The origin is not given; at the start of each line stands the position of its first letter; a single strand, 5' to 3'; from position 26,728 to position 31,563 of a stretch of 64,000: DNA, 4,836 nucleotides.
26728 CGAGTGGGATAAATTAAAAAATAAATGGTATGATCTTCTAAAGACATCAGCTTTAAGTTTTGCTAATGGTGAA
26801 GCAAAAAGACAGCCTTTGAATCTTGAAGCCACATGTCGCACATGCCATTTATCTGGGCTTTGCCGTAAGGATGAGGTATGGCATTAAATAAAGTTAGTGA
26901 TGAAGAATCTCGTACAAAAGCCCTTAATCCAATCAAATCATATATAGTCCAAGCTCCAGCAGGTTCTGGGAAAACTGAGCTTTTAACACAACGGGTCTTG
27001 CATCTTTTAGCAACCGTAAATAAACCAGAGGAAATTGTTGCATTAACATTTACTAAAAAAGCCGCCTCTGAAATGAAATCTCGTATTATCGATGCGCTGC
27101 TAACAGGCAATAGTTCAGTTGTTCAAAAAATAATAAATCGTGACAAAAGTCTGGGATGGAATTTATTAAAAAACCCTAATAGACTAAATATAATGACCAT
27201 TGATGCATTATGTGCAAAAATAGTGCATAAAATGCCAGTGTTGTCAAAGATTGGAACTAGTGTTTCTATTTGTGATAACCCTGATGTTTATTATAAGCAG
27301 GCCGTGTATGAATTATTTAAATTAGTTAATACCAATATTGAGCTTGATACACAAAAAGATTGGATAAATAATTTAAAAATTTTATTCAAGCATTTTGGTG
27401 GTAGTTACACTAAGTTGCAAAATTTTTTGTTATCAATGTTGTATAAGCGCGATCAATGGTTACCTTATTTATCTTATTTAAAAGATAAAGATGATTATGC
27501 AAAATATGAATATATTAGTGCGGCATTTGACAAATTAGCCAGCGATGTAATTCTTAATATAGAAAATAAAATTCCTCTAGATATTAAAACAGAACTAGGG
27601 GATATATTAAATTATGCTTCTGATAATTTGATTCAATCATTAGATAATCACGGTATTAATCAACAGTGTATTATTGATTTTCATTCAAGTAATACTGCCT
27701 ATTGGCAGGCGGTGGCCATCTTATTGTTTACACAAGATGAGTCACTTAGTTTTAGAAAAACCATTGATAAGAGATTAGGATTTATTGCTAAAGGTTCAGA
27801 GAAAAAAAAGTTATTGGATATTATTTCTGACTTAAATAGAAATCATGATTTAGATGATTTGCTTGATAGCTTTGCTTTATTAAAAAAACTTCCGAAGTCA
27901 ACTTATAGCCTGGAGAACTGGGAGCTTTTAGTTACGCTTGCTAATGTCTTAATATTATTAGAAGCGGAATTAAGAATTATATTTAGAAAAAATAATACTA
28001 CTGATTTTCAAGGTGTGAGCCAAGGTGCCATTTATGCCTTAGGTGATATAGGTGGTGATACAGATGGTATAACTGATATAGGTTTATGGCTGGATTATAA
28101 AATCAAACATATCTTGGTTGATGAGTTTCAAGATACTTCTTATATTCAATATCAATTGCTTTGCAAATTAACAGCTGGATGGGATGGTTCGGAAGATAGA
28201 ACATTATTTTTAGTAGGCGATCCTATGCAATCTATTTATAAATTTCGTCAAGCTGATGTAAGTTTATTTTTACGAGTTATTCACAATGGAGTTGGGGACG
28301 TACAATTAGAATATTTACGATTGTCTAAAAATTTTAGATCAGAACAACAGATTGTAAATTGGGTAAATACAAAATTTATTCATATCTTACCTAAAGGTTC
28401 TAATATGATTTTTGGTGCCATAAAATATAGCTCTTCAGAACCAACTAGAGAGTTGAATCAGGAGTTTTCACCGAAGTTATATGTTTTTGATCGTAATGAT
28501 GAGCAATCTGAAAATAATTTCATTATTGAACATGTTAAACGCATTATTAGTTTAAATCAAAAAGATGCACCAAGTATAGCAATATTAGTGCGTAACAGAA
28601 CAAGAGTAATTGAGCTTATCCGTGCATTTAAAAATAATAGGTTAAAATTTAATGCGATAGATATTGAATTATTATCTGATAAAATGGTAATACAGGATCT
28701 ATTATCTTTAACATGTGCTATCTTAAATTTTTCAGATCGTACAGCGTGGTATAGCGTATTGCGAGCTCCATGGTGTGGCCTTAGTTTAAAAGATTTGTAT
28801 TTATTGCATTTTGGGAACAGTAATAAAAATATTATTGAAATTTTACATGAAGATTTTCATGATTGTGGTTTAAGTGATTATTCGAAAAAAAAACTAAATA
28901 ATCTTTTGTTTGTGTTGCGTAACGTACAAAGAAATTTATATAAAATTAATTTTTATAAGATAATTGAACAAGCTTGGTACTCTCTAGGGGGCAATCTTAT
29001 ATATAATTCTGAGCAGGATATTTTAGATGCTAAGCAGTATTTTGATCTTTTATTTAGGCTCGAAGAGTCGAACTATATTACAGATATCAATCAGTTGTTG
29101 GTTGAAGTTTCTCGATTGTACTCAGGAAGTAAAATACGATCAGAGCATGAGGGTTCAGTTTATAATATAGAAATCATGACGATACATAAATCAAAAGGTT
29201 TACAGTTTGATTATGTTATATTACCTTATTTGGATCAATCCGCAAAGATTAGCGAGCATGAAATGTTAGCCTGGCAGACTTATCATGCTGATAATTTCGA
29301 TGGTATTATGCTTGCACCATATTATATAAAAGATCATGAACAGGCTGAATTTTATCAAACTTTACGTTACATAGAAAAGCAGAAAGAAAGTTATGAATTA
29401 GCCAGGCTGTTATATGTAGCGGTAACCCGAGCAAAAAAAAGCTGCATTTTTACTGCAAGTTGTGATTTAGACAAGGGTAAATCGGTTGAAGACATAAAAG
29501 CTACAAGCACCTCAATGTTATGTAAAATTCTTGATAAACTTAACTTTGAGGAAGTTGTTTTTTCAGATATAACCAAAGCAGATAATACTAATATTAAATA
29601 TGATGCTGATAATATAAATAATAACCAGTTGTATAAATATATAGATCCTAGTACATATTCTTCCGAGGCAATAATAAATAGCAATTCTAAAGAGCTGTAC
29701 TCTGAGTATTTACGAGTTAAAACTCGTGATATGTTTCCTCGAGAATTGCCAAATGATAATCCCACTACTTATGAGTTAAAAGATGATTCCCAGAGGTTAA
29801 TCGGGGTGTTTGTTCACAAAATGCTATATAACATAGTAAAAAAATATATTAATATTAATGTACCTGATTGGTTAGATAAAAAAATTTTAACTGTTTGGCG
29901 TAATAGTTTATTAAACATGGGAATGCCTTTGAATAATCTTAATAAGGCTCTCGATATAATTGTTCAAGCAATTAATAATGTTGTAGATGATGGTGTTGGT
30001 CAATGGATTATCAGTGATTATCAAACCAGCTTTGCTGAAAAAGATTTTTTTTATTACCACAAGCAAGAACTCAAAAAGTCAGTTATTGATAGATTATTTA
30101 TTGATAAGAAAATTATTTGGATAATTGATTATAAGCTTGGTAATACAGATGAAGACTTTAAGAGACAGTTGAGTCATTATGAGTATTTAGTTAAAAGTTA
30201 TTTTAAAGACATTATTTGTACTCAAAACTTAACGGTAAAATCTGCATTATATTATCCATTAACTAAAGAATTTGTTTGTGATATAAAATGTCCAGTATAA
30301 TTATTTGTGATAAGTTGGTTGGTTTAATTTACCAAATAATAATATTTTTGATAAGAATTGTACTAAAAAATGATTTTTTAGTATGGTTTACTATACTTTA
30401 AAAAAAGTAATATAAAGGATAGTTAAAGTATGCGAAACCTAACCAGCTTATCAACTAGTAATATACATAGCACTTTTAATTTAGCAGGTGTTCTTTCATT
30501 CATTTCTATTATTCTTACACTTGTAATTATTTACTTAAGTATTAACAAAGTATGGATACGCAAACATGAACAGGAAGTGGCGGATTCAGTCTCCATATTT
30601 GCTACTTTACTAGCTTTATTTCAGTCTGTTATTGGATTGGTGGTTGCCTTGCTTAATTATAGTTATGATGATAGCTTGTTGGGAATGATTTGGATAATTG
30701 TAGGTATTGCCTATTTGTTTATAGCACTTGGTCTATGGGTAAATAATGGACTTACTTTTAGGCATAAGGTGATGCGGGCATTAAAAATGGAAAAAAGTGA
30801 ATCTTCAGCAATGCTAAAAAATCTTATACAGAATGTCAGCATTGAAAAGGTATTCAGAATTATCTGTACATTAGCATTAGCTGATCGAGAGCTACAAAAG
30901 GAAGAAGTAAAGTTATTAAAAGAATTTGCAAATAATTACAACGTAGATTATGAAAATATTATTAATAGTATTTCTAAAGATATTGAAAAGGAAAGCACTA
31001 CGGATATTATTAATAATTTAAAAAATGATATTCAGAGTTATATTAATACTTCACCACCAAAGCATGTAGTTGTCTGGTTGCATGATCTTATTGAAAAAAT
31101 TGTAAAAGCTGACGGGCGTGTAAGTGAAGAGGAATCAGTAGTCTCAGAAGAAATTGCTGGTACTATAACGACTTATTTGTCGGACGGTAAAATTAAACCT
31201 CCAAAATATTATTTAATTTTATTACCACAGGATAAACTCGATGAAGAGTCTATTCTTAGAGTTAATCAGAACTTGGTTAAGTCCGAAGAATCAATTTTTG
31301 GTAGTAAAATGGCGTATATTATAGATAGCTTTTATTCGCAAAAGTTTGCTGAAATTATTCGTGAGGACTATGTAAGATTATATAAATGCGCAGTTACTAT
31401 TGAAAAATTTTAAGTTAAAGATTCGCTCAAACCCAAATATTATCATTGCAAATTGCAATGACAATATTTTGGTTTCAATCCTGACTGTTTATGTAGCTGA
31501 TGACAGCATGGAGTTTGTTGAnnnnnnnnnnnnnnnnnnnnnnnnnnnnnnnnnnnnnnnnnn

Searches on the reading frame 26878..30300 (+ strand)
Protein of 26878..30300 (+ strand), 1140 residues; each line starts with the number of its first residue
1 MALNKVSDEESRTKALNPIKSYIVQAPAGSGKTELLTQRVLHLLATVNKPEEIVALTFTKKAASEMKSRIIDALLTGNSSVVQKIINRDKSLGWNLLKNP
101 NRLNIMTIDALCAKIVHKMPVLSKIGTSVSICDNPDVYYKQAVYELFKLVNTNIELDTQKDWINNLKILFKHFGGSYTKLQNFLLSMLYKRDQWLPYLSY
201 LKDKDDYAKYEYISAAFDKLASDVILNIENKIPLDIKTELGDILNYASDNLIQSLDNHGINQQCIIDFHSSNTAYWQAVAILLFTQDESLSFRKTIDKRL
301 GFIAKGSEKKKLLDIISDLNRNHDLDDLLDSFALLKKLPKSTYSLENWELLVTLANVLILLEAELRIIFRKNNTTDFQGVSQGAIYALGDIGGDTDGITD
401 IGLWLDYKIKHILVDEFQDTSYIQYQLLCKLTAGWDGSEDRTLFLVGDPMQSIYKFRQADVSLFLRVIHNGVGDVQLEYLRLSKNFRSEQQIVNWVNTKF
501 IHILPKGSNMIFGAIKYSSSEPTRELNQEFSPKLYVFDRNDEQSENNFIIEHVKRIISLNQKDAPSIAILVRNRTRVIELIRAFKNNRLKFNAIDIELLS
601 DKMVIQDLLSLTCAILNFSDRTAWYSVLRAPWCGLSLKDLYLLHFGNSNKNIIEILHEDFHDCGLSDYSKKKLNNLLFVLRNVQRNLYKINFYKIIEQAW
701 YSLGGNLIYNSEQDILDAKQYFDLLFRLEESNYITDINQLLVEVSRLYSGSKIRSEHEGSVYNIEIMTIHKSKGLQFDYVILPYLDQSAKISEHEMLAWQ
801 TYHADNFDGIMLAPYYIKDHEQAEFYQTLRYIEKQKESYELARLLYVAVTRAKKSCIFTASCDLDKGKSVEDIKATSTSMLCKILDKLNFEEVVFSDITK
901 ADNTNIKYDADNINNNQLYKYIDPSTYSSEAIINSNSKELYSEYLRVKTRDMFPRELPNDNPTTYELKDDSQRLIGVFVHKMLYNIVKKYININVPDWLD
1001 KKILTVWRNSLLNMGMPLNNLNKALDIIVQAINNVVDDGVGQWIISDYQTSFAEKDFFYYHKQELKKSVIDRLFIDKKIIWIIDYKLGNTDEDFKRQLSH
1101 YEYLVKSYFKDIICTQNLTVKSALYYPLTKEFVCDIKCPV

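Call 78: search_protein_families(library=pfam, proteins=[window:26878-30300:+], max_evalue=0.00001)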
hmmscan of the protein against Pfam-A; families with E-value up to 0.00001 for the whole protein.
window:26878-30300:+ (1140 aa): 5 families
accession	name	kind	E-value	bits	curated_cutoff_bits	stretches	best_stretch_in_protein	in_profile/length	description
PF00580.27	UvrD-helicase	-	2.9e-41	142.4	23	1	12-467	6-266/271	UvrD/REP helicase N-terminal domain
PF13361.12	UvrD_C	-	8e-27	95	25.6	1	481-859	2-346/350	UvrD-like helicase C-terminal domain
PF13245.12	AAA_19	-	2.6e-15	57.2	25.1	1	20-73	12-64/134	AAA domain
PF13538.12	UvrD_C_2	-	8.8e-12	45.1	27.4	0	765-790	3-30/52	UvrD-like helicase C-terminal domain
PF01443.25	Viral_helicase1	-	2.5e-06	27.9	21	0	23-79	2-55/228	Viral superfamily 1 RNA helicase core domain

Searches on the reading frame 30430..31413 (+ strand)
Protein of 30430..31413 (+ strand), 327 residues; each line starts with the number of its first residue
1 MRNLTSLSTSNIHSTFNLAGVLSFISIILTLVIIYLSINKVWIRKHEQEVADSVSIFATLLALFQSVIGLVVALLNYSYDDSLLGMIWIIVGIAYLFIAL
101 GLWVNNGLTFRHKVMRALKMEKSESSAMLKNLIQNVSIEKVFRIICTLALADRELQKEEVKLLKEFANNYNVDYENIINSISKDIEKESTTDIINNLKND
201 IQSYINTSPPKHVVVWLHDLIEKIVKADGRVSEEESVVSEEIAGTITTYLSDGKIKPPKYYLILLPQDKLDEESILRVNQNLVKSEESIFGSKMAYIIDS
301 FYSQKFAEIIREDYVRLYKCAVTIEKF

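Call 78: search_protein_families(library=pfam, proteins=[window:30430-31413:+], max_evalue=0.00001)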
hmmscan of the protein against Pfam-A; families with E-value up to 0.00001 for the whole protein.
window:30430-31413:+ (327 aa): 0 families

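Call 87: search_protein_families(library=pfam, proteins=[window:30430-31413:+], max_evalue=0.001)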
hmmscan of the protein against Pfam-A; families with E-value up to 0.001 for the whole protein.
window:30430-31413:+ (327 aa): 1 family
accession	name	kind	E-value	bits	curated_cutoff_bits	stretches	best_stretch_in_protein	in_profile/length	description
PF05099.18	TerB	-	0.00041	21.1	24.4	0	139-174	75-110/118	Tellurite resistance protein TerB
